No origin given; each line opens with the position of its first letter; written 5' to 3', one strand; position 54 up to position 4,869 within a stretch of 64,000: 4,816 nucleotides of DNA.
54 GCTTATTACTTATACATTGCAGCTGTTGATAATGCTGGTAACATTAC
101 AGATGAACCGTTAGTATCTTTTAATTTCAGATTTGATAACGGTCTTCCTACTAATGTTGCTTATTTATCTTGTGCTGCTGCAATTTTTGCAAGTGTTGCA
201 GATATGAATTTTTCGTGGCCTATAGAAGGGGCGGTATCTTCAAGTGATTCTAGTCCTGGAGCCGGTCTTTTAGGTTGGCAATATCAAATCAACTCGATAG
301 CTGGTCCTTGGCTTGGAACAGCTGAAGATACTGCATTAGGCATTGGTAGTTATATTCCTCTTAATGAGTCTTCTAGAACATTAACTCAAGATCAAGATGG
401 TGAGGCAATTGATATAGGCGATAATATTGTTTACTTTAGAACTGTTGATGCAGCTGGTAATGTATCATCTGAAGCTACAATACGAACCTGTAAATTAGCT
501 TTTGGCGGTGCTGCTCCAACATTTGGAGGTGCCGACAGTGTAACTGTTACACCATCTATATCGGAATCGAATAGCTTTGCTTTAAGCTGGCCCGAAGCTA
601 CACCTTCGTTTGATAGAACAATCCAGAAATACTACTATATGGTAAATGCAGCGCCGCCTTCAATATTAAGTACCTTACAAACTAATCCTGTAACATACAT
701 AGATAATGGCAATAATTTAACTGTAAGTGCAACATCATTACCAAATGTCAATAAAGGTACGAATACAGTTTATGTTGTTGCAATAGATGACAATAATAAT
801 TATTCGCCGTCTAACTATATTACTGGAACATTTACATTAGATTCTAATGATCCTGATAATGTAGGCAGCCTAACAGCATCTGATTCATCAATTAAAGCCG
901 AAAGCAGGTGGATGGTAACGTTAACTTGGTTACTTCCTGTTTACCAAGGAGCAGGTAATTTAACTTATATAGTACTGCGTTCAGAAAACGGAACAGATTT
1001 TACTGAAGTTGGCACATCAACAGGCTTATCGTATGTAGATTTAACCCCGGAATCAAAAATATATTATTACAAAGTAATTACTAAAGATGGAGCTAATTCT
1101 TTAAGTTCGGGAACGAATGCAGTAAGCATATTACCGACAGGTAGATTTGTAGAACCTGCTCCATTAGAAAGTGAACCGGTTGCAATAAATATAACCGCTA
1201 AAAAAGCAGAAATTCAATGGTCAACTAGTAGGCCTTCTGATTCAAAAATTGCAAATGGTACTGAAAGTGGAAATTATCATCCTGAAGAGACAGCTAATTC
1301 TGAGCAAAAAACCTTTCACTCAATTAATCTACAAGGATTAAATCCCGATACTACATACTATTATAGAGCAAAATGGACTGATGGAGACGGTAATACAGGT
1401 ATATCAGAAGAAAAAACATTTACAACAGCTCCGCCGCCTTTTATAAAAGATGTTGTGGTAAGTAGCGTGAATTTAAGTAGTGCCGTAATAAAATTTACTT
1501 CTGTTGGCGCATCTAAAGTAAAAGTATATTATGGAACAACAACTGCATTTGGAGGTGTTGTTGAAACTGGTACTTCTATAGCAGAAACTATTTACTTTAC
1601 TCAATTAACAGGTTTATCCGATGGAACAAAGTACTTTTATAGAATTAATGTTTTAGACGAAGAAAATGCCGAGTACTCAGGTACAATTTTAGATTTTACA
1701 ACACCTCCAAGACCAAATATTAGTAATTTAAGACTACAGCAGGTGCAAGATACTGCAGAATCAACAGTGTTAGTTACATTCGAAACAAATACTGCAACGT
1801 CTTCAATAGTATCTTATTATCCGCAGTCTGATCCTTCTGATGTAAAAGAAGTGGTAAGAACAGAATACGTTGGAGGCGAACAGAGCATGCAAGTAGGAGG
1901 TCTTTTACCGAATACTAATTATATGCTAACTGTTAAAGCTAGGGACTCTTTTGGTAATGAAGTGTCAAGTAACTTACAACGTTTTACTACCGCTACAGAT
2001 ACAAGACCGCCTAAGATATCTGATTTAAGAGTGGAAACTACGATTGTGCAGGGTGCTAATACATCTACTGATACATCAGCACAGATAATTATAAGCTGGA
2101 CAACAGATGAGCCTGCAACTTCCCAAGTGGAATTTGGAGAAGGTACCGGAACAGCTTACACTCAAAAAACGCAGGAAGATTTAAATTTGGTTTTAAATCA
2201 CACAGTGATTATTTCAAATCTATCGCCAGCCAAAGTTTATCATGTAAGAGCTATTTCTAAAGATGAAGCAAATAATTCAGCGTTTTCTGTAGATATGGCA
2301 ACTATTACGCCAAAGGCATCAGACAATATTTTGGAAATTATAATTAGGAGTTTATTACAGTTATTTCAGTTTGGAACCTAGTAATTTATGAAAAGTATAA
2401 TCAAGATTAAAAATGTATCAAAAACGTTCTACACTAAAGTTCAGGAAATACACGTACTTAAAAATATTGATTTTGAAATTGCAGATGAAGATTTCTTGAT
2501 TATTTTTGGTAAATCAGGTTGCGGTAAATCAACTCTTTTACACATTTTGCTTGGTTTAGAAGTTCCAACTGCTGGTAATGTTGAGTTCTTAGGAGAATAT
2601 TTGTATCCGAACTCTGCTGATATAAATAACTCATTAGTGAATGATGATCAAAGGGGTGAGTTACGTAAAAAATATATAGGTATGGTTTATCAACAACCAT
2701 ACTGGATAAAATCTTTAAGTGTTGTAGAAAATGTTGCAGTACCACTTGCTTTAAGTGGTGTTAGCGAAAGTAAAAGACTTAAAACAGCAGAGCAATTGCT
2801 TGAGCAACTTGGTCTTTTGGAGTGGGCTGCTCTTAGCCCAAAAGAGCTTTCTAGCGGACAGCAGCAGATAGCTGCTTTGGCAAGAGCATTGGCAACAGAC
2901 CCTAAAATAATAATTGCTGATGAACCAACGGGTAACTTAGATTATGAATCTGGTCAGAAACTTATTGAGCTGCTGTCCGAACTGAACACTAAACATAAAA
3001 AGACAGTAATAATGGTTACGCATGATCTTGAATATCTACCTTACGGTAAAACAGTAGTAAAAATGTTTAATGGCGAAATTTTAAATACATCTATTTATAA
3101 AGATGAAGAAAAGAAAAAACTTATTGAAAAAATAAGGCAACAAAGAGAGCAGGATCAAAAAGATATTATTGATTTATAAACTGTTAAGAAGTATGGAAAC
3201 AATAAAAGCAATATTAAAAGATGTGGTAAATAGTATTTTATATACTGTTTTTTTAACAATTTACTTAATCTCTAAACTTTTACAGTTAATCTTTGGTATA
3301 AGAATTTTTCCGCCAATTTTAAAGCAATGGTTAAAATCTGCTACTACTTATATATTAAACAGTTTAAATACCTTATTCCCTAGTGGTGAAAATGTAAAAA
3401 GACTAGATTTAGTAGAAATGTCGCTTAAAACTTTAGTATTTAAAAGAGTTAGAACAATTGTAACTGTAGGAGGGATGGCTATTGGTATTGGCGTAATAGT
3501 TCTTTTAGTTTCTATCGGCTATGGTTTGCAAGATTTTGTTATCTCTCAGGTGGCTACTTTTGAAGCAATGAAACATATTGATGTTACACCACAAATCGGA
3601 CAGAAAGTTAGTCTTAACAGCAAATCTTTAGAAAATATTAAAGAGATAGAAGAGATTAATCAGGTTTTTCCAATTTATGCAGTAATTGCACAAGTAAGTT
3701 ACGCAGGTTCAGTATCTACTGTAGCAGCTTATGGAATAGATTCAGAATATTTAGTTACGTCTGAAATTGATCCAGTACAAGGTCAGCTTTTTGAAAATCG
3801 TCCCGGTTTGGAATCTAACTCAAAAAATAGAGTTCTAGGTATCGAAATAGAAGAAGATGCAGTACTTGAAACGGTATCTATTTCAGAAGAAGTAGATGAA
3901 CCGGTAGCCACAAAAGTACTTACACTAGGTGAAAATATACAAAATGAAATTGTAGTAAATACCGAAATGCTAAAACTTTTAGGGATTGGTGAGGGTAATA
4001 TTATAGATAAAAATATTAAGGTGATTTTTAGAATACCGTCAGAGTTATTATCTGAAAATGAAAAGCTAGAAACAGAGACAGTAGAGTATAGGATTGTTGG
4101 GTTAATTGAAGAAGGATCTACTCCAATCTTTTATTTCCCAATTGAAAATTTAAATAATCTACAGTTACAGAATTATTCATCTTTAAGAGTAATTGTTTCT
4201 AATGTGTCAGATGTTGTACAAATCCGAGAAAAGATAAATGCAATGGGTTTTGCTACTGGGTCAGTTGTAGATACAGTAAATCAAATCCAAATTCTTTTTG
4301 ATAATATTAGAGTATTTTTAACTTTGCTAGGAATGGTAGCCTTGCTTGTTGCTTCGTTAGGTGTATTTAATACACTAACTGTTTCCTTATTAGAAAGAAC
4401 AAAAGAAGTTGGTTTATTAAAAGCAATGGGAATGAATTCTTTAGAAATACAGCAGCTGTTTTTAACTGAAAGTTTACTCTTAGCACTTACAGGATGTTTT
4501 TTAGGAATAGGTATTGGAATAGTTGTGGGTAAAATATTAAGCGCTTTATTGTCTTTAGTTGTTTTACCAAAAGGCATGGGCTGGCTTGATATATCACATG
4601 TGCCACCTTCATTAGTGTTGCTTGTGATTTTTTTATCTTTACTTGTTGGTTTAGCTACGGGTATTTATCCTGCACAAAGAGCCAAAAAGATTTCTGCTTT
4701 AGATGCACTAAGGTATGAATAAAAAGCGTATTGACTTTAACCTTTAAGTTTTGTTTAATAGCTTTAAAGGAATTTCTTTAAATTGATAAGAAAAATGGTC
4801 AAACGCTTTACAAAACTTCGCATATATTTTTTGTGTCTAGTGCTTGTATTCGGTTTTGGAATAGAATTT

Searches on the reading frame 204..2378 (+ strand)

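Call 48: search_protein_families(library=pfam, proteins=[window:204-2378:+], max_evalue=0.001)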
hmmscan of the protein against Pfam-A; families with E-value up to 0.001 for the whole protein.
window:204-2378:+ (725 aa): 8 families
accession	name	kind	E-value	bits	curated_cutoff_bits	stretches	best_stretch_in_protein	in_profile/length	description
PF16656.11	Pur_ac_phosph_N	-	8e-23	81.3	30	3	332-408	12-93/93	Purple acid Phosphatase, N-terminal domain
PF00041.27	fn3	-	1.6e-09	38.3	25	1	514-588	8-77/84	Fibronectin type III domain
PF16655.11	PhoD_N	-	5.4e-09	36.9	30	0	360-392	47-79/90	PhoD-like phosphatase, N-terminal domain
PF17425.8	Arylsulfotran_N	-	8.1e-08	32.7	24.2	1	516-590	8-81/88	Arylsulfotransferase Ig-like domain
PF25059.1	FN3_DSCAM-DSCAML_C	-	2.6e-07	31.3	39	0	663-704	42-83/89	DSCAM/DSCAML C-terminal Fn3-like domain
PF25788.1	Ig_Rha78A_N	-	4.3e-05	24.2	27.4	0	336-409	39-102/105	Rha78A-like, N-terminal immunoglobulin domain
PF25077.1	DUF7800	-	0.00055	20.5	27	0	325-389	8-69/89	Domain of unknown function (DUF7800)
PF16874.11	Glyco_hydro_36C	-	0.00097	20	27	0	365-395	23-46/77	Glycosyl hydrolase family 36 C-terminal domain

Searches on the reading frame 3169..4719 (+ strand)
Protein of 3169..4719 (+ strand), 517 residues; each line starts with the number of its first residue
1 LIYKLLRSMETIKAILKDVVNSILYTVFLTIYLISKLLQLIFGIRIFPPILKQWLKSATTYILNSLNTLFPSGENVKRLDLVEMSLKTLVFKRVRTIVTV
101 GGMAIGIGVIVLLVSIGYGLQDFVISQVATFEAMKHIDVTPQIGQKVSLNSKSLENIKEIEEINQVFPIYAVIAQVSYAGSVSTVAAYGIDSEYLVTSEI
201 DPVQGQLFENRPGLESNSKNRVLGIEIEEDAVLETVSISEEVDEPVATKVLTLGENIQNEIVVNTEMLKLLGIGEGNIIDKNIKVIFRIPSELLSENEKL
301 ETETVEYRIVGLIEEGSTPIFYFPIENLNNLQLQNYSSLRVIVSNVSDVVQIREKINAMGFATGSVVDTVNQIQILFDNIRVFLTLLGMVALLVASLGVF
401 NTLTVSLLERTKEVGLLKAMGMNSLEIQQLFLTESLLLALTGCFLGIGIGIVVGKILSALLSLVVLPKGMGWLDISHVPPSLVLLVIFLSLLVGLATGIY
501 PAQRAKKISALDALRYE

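Call 48: search_protein_families(library=pfam, proteins=[window:3169-4719:+], max_evalue=0.001)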
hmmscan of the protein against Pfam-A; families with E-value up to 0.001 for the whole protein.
window:3169-4719:+ (517 aa): 2 families
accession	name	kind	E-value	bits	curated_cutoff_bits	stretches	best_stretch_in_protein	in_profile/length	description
PF02687.27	FtsX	-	2.8e-18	66.6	25.5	1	387-509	3-119/120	FtsX-like permease C-terminal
PF12704.14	MacB_PCD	-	7.4e-13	49.7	27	1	96-358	1-206/207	MacB-like periplasmic core domain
